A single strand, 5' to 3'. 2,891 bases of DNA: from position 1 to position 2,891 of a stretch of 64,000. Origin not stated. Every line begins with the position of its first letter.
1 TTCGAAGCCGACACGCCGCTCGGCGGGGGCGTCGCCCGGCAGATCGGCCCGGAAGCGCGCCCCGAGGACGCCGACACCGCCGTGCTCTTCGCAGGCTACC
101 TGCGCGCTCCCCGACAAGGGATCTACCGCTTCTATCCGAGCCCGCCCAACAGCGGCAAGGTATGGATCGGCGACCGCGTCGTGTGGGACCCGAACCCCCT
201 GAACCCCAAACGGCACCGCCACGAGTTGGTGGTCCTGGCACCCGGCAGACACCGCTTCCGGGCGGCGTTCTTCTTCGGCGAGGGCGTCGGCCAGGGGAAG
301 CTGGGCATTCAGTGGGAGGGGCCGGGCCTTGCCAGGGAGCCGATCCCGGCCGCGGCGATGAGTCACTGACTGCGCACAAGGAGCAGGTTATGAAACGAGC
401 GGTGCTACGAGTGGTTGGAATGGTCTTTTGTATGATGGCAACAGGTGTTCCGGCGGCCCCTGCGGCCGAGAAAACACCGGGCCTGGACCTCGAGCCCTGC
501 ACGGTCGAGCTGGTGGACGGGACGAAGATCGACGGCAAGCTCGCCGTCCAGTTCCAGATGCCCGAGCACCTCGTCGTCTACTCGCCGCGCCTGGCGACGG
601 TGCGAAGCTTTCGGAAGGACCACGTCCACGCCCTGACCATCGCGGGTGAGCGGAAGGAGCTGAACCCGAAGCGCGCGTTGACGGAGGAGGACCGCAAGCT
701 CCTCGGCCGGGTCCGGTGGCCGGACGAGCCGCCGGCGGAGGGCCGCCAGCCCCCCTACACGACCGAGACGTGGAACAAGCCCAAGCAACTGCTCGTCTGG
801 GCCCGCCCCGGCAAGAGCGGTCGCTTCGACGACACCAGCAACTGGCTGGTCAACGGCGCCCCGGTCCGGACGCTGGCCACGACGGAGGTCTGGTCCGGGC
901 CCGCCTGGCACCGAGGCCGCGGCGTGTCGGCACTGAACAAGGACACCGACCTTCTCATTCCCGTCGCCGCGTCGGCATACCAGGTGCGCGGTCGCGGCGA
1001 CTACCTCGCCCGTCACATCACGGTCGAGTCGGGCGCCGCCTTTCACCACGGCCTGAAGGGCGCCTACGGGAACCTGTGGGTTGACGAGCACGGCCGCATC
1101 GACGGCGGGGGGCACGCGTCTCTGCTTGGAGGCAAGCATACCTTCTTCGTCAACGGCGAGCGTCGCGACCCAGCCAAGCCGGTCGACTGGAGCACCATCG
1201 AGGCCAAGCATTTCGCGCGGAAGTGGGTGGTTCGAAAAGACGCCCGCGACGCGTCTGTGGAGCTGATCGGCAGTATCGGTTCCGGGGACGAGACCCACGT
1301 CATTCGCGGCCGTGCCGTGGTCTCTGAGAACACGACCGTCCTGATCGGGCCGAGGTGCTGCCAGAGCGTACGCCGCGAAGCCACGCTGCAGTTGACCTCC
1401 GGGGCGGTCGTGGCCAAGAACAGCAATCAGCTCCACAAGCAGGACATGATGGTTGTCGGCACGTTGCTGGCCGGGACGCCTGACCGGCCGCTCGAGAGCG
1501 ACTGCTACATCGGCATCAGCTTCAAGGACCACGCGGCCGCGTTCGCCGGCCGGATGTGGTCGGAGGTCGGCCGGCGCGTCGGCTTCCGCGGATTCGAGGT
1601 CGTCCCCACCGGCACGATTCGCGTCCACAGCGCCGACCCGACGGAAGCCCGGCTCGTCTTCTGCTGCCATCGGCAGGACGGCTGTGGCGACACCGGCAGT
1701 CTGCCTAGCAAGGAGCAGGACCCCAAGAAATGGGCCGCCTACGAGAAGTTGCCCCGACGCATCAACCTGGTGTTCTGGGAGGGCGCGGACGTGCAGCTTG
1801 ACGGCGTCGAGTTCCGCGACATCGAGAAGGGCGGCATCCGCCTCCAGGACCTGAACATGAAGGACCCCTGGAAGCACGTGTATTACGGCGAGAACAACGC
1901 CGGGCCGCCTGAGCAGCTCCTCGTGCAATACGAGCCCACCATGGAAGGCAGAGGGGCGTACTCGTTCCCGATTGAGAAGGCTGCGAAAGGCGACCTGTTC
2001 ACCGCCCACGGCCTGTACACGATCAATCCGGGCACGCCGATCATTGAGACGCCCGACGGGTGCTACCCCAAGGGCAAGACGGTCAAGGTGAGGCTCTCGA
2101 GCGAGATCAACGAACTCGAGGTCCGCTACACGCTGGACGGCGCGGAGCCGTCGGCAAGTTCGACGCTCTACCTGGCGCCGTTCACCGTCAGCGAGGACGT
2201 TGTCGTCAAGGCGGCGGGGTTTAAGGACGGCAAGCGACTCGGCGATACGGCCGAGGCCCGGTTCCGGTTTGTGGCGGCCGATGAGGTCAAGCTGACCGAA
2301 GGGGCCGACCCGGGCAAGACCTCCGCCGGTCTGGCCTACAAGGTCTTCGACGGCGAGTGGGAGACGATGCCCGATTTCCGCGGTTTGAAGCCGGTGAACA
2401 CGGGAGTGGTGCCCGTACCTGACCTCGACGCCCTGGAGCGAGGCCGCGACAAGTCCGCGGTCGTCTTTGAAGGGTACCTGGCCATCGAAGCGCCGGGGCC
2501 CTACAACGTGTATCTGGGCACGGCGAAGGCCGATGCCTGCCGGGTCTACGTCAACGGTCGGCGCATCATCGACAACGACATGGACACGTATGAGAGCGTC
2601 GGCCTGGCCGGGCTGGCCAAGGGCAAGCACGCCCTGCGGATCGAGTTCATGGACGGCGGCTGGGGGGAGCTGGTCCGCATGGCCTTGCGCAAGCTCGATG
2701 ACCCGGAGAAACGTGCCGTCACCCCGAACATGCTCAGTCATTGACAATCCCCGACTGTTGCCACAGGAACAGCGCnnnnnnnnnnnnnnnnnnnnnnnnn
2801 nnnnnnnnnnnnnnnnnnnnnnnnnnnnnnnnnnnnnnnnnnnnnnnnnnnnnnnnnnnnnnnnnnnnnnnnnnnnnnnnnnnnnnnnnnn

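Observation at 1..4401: A tandem array (plus a dispersed copy at 12169..13563) of a secreted PA14/CHB_HEX_C protein family with an uncharacterised N-terminal module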

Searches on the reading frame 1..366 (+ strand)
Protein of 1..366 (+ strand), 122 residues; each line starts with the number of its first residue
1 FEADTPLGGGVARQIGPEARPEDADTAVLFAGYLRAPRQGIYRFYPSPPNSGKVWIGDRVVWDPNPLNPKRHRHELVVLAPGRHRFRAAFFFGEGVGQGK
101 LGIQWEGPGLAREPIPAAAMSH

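Call 7: search_protein_families(library=pfam, proteins=[window:1-366:+], max_evalue=0.01)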
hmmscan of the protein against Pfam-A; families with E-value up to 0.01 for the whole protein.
window:1-366:+ (122 aa): 1 family
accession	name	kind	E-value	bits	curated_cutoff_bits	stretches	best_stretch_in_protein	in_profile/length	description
PF07691.17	PA14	-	0.00048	20.4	24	1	26-114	46-142/147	PA14 domain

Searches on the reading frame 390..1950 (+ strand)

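Call 13: search_protein_families(library=pfam, proteins=[window:390-1950:+], max_evalue=10)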
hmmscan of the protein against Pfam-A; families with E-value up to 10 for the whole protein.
window:390-1950:+ (520 aa): 2 families
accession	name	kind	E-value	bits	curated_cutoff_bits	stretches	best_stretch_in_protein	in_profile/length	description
PF10162.14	G8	-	0.0011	19.2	22.9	1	310-418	15-117/124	G8 domain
PF12849.12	PBP_like_2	-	0.022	15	27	1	339-415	74-126/267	PBP superfamily domain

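Call 14: search_solved_structures(query=window:390-1950:+, max_evalue=10)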
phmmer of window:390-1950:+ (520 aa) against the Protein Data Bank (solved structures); distinct sequences matched with E-value up to 10: 3.
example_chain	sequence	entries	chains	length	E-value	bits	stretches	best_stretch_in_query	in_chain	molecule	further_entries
3dh9_A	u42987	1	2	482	0.59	11.7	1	243-315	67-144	Thioredoxin reductase 1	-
3dgh_A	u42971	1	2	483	0.6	11.7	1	243-315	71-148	Thioredoxin reductase 1, mitochondrial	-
2nvk_X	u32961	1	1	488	0.61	11.6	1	243-315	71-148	Thioredoxin Reductase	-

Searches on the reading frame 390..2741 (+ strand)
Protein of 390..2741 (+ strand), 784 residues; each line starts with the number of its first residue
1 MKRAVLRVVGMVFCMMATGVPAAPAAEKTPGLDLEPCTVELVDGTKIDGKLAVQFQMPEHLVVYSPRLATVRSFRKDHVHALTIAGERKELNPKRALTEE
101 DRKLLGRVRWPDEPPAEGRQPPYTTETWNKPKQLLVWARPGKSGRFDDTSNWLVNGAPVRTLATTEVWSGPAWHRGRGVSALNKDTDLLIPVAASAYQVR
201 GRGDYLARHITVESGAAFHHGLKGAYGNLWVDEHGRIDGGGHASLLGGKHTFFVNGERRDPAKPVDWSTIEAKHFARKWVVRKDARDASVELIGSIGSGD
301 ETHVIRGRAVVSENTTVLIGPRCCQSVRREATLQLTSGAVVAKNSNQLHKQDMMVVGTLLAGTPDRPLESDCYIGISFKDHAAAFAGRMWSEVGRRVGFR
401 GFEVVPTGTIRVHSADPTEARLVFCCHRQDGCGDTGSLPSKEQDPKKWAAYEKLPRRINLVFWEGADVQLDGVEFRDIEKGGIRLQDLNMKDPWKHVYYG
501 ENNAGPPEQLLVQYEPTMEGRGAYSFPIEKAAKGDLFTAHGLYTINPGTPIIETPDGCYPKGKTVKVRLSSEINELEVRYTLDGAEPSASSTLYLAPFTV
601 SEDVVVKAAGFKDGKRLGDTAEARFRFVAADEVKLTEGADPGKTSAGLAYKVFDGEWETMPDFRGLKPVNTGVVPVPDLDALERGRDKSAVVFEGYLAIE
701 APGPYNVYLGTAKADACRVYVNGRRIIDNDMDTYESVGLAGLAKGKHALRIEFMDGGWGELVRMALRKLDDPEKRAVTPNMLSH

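Call 7: search_protein_families(library=pfam, proteins=[window:390-2741:+], max_evalue=0.01)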
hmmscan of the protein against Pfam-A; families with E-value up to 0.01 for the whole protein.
window:390-2741:+ (784 aa): 4 families
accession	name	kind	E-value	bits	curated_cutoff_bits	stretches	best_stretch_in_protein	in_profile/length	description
PF13290.12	CHB_HEX_C_1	-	2.6e-13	50.1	22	1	564-618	9-63/67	Chitobiase/beta-hexosaminidase C-terminal domain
PF13287.12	Fn3_assoc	-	7.7e-12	45.6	23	1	567-621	1-55/59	Fn3 associated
PF07691.17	PA14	-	7.4e-06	26.3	24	1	686-771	43-138/147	PA14 domain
PF10162.14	G8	-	0.0025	18.1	22.9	1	310-418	15-117/124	G8 domain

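Call 12: search_protein_families(library=ncbifam, proteins=[window:390-2741:+], max_evalue=1)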
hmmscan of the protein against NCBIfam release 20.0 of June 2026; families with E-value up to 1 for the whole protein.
window:390-2741:+ (784 aa): 0 families

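Call 74: search_protein_families(library=padloc, proteins=[window:390-2741:+], max_evalue=0.01)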
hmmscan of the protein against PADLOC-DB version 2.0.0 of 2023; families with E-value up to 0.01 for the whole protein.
window:390-2741:+ (784 aa): 0 families
